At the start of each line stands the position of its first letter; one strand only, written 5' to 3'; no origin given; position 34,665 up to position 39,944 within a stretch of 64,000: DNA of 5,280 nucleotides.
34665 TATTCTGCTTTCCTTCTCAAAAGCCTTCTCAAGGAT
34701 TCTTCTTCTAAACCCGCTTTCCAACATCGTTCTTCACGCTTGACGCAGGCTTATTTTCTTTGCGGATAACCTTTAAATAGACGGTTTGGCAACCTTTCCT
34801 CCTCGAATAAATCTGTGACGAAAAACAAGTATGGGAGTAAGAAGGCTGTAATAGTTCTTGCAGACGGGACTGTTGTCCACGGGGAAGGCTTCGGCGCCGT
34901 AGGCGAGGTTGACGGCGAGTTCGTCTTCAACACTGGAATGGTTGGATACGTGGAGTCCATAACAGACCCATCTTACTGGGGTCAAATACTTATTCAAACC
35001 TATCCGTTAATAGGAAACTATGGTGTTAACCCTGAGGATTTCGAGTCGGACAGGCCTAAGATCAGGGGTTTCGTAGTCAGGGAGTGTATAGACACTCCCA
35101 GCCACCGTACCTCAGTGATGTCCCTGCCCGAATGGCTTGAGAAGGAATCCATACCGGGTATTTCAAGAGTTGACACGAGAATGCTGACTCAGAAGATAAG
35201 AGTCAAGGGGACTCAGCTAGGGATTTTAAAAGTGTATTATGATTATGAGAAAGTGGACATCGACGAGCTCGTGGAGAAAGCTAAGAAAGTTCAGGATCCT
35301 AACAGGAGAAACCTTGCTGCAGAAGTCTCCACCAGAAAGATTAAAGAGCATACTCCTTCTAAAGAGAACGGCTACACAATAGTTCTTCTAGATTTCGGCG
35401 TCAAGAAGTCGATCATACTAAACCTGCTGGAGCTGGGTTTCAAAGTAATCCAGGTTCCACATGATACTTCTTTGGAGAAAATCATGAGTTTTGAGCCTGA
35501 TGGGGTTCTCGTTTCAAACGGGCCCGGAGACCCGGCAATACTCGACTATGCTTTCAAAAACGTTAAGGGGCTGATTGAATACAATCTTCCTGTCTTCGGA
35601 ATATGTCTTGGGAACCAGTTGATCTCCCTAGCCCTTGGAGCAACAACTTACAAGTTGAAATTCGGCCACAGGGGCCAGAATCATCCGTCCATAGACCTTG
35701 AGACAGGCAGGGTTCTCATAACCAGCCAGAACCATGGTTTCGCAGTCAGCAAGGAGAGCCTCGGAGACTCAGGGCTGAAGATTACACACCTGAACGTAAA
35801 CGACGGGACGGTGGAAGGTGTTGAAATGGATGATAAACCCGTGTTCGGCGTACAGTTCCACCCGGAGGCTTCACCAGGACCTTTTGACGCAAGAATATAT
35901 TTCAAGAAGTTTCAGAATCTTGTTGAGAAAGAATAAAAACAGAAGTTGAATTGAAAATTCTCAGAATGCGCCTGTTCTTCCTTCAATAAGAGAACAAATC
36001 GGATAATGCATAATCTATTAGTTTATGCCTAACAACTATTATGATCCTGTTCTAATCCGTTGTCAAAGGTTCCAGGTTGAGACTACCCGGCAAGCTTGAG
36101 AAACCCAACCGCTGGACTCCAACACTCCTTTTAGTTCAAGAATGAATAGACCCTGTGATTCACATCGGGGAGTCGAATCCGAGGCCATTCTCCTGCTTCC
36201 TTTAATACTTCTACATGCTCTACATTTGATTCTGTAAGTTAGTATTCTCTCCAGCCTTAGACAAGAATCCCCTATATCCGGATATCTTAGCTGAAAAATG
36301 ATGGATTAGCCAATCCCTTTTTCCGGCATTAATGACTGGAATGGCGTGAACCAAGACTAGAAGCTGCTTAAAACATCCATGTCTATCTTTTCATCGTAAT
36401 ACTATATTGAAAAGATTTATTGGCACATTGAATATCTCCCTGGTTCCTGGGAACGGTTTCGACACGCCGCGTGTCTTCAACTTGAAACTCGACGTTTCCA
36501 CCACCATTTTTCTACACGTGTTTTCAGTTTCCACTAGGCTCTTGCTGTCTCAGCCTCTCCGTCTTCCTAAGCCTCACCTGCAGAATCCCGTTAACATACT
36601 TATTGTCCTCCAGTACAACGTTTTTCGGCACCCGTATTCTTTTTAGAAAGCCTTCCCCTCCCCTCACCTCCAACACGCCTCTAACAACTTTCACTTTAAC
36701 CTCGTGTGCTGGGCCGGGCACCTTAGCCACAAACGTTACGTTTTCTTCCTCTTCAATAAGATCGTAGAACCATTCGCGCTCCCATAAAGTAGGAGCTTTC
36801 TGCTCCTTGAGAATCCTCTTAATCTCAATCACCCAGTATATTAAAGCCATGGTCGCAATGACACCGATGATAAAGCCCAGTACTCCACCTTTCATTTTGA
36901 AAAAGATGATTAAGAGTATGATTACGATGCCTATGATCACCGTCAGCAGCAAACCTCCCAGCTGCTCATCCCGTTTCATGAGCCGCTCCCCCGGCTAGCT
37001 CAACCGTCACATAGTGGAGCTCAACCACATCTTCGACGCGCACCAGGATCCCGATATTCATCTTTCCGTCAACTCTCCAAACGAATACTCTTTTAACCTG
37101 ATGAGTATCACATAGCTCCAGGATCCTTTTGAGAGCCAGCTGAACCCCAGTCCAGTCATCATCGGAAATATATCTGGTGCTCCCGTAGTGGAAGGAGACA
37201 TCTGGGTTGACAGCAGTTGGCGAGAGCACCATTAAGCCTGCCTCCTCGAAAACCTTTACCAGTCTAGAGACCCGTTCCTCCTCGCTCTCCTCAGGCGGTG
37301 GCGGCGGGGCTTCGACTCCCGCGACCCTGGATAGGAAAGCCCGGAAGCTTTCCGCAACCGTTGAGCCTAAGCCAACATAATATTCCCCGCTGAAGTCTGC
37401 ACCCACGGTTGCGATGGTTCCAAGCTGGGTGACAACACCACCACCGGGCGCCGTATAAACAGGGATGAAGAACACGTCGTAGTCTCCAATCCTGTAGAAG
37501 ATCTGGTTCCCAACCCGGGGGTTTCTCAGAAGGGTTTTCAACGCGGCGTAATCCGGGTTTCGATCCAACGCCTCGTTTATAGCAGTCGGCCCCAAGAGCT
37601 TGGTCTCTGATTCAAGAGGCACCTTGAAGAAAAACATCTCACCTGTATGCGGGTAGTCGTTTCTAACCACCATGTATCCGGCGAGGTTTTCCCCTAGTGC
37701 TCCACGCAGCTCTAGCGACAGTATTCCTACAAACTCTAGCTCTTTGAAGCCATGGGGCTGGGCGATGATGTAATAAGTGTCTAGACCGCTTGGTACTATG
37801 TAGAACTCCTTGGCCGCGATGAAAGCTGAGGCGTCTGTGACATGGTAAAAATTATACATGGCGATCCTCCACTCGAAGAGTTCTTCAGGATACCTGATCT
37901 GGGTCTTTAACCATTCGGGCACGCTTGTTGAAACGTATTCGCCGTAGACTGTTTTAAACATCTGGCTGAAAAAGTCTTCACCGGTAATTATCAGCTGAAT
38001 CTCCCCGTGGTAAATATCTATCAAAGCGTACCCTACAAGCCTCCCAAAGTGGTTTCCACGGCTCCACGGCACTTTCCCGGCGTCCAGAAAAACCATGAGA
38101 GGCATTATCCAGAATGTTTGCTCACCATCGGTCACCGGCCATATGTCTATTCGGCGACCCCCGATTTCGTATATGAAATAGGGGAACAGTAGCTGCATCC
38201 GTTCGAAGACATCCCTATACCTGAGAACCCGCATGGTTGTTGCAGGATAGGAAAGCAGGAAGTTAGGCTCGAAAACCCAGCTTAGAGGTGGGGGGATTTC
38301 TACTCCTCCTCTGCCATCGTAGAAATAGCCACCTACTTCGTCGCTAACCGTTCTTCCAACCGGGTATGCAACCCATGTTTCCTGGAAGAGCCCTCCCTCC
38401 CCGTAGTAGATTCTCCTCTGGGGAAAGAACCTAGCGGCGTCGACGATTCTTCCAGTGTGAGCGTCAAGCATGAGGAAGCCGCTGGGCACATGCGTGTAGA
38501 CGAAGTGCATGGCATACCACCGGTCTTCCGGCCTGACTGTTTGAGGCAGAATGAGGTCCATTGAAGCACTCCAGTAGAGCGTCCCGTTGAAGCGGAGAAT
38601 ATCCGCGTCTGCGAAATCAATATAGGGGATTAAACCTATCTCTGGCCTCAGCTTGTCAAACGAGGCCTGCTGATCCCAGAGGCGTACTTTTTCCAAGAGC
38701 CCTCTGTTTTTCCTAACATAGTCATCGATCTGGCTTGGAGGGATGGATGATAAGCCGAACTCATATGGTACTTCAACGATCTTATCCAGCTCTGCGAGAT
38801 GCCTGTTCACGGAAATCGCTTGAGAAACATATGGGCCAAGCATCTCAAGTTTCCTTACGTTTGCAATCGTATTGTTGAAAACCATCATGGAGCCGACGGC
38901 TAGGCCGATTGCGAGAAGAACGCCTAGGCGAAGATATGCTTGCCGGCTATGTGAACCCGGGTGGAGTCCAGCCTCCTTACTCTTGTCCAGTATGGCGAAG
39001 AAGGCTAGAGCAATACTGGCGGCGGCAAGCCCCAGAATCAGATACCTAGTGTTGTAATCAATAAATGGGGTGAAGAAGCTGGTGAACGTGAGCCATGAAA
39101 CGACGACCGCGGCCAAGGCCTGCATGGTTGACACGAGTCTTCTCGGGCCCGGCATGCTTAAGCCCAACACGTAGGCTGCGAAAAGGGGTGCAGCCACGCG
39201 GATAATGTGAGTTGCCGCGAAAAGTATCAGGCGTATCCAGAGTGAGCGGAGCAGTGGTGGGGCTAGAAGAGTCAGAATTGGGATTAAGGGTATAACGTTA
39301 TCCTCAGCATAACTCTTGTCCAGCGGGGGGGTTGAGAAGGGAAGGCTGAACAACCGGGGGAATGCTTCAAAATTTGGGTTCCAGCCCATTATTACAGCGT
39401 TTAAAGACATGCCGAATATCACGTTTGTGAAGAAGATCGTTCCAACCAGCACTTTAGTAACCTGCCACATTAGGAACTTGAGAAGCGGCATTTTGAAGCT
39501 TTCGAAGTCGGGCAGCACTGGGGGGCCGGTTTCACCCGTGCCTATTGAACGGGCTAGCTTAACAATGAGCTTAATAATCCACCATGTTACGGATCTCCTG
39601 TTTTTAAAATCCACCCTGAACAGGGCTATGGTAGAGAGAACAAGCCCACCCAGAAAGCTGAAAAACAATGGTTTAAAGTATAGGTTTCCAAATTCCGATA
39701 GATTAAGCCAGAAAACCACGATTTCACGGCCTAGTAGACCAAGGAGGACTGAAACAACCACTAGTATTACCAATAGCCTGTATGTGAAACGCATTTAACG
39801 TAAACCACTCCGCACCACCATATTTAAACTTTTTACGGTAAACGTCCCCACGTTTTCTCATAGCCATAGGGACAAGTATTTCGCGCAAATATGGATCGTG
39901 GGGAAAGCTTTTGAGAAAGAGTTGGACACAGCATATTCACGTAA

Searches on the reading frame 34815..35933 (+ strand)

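Call 20: search_protein_families(library=pfam, proteins=[window:34815-35933:+], max_evalue=0.001)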
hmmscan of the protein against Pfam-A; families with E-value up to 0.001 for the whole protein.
window:34815-35933:+ (373 aa): 3 families
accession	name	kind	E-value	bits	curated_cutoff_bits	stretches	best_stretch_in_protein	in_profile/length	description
PF00117.34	GATase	-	1.2e-50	172.2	22.8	1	190-367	1-188/190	Glutamine amidotransferase class-I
PF00988.28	CPSase_sm_chain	-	5.2e-50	168.9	27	1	13-137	1-125/126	Carbamoyl-phosphate synthase small chain, CPSase domain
PF07722.19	Peptidase_C26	-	4.6e-11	43.3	20.5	1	250-351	98-219/219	Peptidase C26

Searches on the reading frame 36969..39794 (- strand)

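Call 20: search_protein_families(library=pfam, proteins=[window:36969-39794:-], max_evalue=0.001)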
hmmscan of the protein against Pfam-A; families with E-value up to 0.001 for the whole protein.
window:36969-39794:- (942 aa): 1 family
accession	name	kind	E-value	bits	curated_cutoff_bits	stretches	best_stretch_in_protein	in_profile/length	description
PF03699.18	UPF0182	-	1.6e-33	116.3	27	1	251-750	242-764/770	Uncharacterised protein family (UPF0182)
